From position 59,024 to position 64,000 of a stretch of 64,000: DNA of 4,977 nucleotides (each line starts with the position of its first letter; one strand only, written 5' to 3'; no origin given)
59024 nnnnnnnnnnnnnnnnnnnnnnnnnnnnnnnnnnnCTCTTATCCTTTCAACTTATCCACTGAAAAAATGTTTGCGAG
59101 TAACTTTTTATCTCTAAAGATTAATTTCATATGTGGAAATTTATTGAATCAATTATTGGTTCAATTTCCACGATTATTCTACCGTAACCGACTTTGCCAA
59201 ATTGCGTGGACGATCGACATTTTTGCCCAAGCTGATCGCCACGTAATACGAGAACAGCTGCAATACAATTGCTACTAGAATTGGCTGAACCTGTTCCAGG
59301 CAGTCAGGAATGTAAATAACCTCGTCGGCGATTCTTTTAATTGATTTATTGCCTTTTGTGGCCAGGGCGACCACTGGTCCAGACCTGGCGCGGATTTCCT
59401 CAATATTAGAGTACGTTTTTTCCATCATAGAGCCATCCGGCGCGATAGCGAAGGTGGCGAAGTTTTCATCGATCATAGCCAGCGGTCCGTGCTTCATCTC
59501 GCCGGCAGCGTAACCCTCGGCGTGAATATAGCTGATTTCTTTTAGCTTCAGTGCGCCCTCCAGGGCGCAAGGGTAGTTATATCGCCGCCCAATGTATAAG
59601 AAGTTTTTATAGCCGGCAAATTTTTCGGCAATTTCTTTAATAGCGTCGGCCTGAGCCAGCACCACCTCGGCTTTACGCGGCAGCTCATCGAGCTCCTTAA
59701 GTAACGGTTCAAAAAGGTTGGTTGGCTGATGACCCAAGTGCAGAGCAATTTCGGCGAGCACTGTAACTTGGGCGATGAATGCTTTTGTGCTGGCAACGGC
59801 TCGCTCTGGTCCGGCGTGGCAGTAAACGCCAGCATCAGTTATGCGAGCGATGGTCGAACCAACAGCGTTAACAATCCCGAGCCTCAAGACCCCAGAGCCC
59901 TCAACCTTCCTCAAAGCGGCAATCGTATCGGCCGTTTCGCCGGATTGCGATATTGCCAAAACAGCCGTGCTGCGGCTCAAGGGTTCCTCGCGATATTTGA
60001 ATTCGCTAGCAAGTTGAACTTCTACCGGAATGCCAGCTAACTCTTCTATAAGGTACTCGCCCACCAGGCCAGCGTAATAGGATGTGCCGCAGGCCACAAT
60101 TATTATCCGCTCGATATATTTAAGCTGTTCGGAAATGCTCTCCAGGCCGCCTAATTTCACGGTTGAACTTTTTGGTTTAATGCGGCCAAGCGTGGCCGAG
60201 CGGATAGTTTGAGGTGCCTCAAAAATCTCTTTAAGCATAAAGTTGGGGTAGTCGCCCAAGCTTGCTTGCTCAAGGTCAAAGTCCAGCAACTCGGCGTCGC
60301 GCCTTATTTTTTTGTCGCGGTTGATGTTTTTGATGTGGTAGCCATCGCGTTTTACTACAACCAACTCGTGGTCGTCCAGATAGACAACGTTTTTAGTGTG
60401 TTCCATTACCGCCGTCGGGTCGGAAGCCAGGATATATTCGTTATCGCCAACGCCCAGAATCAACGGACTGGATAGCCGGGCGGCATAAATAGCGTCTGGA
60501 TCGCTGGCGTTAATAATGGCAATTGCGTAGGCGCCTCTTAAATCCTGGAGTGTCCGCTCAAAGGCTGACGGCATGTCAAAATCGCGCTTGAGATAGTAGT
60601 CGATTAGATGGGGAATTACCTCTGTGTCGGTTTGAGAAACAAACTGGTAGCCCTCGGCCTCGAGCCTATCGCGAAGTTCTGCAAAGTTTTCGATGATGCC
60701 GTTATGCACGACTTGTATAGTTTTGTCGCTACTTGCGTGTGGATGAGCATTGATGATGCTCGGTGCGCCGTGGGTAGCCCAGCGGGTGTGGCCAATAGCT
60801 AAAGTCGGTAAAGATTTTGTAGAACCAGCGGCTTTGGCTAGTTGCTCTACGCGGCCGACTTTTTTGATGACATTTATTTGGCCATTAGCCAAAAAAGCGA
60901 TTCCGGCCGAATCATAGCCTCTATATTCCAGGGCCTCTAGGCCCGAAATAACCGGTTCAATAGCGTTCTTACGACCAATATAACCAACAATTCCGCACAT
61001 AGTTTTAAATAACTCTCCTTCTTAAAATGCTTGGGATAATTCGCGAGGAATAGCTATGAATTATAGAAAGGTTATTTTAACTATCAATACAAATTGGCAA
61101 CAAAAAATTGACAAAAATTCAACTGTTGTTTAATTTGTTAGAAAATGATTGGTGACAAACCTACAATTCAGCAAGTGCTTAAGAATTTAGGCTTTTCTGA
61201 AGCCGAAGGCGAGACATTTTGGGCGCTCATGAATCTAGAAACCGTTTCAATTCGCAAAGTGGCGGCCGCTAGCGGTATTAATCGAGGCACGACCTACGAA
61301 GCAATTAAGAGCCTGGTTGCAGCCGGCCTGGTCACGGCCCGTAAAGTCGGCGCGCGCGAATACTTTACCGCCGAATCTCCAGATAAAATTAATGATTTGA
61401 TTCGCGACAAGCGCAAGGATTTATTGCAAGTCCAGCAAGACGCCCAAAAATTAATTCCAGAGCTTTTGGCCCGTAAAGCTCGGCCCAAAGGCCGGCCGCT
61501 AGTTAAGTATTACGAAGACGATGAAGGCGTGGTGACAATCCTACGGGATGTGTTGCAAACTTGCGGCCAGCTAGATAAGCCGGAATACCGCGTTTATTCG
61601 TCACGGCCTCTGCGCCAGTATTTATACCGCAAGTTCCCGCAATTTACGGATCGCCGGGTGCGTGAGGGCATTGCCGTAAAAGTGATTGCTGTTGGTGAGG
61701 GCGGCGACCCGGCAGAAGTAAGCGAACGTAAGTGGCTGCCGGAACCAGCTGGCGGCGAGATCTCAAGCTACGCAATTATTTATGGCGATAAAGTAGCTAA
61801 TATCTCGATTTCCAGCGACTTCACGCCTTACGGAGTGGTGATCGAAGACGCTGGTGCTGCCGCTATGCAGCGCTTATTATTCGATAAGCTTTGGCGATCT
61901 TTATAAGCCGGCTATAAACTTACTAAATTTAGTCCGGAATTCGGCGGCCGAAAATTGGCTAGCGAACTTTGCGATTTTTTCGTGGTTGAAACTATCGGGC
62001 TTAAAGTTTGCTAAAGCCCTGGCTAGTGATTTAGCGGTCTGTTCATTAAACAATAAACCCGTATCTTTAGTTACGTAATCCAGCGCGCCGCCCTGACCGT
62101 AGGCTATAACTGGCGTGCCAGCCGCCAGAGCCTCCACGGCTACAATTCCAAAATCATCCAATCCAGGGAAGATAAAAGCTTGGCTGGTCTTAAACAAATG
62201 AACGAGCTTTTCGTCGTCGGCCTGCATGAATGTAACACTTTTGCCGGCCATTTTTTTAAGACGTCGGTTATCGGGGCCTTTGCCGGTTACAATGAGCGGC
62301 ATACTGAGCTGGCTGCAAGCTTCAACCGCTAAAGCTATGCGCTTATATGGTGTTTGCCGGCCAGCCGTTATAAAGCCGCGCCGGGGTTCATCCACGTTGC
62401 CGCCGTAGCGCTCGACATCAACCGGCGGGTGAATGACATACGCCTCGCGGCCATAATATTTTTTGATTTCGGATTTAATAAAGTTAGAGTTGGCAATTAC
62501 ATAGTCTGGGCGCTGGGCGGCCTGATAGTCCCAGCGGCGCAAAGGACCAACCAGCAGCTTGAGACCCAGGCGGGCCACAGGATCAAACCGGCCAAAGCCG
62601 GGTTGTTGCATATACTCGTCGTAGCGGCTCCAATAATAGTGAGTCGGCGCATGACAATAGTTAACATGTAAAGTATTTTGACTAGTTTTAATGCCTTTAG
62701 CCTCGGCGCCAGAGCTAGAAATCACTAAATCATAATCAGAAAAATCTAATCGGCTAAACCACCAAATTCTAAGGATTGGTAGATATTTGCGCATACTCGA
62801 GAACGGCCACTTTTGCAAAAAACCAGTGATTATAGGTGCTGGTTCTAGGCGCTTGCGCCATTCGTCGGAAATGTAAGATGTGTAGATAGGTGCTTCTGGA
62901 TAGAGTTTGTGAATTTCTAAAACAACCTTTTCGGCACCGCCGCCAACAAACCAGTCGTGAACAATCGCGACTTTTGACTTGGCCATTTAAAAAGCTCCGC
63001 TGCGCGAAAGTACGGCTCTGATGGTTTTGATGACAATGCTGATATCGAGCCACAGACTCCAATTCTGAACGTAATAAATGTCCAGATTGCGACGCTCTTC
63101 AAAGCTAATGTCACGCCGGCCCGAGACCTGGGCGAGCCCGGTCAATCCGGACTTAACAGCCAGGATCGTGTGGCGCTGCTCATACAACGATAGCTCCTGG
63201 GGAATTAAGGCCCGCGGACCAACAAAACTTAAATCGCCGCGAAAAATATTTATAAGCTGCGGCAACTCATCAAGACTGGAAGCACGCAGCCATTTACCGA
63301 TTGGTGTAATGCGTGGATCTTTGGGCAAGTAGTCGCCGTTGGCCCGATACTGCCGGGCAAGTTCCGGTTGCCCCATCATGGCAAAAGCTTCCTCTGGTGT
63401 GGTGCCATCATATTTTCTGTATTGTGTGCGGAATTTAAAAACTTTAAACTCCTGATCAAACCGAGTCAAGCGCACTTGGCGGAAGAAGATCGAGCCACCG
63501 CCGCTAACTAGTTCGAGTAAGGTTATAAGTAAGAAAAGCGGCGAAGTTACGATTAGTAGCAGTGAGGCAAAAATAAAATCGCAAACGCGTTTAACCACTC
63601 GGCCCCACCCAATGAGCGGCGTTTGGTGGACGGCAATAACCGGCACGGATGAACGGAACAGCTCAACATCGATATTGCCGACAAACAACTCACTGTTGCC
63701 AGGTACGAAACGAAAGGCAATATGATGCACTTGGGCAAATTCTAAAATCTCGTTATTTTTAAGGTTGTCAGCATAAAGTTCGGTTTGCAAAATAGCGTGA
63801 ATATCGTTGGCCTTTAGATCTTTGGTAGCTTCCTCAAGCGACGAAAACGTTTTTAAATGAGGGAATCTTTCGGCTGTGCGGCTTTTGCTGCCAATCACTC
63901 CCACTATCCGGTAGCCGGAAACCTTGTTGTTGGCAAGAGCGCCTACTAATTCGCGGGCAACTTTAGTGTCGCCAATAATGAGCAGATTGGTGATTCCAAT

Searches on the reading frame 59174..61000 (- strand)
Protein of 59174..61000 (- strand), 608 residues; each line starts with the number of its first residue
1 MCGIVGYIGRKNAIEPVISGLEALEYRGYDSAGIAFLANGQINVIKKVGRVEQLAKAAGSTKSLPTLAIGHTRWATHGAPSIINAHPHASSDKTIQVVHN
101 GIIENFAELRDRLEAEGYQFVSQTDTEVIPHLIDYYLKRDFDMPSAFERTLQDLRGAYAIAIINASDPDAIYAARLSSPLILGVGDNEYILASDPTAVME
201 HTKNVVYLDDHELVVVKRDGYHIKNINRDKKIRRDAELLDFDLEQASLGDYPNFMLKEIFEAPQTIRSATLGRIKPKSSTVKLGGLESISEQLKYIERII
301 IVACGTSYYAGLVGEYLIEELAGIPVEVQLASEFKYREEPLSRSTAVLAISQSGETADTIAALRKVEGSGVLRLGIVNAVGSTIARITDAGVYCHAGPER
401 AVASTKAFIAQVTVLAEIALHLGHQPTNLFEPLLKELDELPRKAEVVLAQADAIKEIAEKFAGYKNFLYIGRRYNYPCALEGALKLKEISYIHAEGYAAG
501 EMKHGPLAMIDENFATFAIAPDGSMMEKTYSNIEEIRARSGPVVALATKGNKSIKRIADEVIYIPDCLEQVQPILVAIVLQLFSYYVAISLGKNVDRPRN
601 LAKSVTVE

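Call 6: search_protein_families(library=pfam, proteins=[window:59174-61000:-])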
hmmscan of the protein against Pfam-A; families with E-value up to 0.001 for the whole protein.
window:59174-61000:- (608 aa): 3 families
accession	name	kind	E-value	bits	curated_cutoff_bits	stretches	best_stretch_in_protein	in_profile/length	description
PF01380.27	SIS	-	2.8e-52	176.4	25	2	297-415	6-125/131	SIS domain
PF13522.11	GATase_6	-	2.7e-20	73.1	27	1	66-194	11-130/130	Glutamine amidotransferase domain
PF13537.11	GATase_7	-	1.3e-16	61.2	25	1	86-198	14-121/123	Glutamine amidotransferase domain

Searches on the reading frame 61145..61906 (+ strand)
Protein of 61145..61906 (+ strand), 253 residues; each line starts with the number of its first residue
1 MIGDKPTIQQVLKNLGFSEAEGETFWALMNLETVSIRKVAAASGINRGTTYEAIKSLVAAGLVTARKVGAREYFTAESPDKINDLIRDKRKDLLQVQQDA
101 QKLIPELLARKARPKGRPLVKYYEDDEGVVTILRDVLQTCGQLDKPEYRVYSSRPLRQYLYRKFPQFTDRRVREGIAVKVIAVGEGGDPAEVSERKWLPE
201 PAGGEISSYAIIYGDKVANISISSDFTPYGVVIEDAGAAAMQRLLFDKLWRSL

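Call 6: search_protein_families(library=pfam, proteins=[window:61145-61906:+])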
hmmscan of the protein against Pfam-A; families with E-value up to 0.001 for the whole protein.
window:61145-61906:+ (253 aa): 4 families
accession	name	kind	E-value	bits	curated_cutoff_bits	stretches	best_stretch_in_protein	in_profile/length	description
PF01978.25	TrmB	-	9.1e-13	48.3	25.6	1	12-74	1-63/68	Sugar-specific transcriptional regulator TrmB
PF00392.27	GntR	-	0.0006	19.9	27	0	33-67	23-58/64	Bacterial regulatory proteins, gntR family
PF09339.16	HTH_IclR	-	0.0007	19.8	22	0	33-64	18-49/52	IclR helix-turn-helix domain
PF25212.1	HVO_A0114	-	0.00083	19.5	27.6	0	27-71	30-74/84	HVO_A0114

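Call 88: find_encoding_contigs(protein=window:61145-61906:+, flank=10000, max_places=1)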
Protein window:61145-61906:+ (253 aa): 1 contig read that carries it; 1 place shown.
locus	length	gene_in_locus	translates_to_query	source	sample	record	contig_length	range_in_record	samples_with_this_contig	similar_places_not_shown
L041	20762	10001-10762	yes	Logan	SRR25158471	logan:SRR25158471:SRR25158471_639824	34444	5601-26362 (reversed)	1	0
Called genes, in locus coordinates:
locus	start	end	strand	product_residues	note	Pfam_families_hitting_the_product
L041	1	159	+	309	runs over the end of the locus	PF01040:UbiA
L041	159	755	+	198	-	PF12710:HAD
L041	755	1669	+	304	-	PF13793:Pribosyltran_N, PF00156:Pribosyltran, PF14572:Pribosyl_synth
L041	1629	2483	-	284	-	PF00483:NTP_transferase, PF12804:NTP_transf_3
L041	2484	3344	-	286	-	PF01370:Epimerase, PF04321:RmlD_sub_bind, PF16363:GDP_Man_Dehyd (weak), PF07993:NAD_binding_4 (weak)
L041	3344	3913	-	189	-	PF00908:dTDP_sugar_isom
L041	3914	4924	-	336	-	PF01073:3Beta_HSD, PF01370:Epimerase, PF02719:Polysacc_synt_2, PF04321:RmlD_sub_bind, PF07993:NAD_binding_4, PF13460:NAD_binding_10 (weak), PF16363:GDP_Man_Dehyd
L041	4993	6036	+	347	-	PF02585:PIG-L (faint)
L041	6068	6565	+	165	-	PF01467:CTP_transf_like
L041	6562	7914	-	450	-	PF02878:PGM_PMM_I, PF02879:PGM_PMM_II, PF02880:PGM_PMM_III, PF00408:PGM_PMM_IV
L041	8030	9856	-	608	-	PF13522:GATase_6, PF13537:GATase_7, PF01380:SIS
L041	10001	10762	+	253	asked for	PF01978:TrmB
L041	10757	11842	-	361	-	PF13439:Glyco_transf_4, PF20706:GT4-conflict, PF00534:Glycos_transf_1, PF13692:Glyco_trans_1_4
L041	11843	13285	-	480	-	PF13727:CoA_binding_3, PF02397:Bac_transf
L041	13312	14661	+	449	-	PF04932:Wzy_C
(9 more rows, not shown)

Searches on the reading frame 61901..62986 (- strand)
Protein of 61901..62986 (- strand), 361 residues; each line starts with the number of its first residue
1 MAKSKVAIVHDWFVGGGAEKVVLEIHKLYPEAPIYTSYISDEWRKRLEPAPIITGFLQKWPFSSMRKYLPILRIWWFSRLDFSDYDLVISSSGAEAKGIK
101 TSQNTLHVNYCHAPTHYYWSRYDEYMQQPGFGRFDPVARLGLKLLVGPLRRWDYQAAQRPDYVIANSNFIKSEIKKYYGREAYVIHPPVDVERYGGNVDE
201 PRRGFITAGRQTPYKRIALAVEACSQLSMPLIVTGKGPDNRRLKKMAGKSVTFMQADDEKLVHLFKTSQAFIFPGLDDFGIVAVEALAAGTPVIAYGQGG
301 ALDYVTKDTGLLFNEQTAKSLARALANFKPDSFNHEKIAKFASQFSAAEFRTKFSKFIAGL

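Call 6: search_protein_families(library=pfam, proteins=[window:61901-62986:-])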
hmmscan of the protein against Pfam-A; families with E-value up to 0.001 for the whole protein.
window:61901-62986:- (361 aa): 4 families
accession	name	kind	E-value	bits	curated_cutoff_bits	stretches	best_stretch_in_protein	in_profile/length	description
PF00534.26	Glycos_transf_1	-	4.9e-21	75.5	26.4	1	198-341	11-168/172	Glycosyl transferases group 1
PF13692.12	Glyco_trans_1_4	-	6.6e-16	59.3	27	1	205-326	4-137/142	Glycosyl transferases group 1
PF13439.12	Glyco_transf_4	-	5.4e-12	46.5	28.5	1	16-193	2-170/170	Glycosyltransferase Family 4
PF20706.3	GT4-conflict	-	4.9e-08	32.8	26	1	184-312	176-324/385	Family 4 Glycosyltransferase in conflict systems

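Call 87: find_encoding_contigs(protein=window:61901-62986:-, flank=10000, max_places=1)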
Protein window:61901-62986:- (361 aa): no gene with exactly this product is on record in the collection.

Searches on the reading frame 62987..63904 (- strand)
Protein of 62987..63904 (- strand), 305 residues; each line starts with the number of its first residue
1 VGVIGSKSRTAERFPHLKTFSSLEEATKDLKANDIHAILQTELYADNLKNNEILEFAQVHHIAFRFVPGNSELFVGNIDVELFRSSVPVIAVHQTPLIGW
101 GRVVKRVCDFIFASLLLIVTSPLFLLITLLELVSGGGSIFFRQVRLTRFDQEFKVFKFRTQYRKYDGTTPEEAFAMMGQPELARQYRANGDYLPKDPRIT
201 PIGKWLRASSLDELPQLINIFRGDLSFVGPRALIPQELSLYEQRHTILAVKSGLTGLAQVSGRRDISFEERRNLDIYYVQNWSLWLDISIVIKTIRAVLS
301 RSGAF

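Call 66: search_protein_families(library=pfam, proteins=[window:62987-63904:-], max_evalue=0.0001)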
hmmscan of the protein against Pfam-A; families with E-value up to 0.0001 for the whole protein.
window:62987-63904:- (305 aa): 1 family
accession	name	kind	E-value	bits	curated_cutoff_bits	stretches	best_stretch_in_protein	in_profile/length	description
PF02397.22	Bac_transf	-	3.7e-56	189.9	27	1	105-299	1-178/179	Bacterial sugar transferase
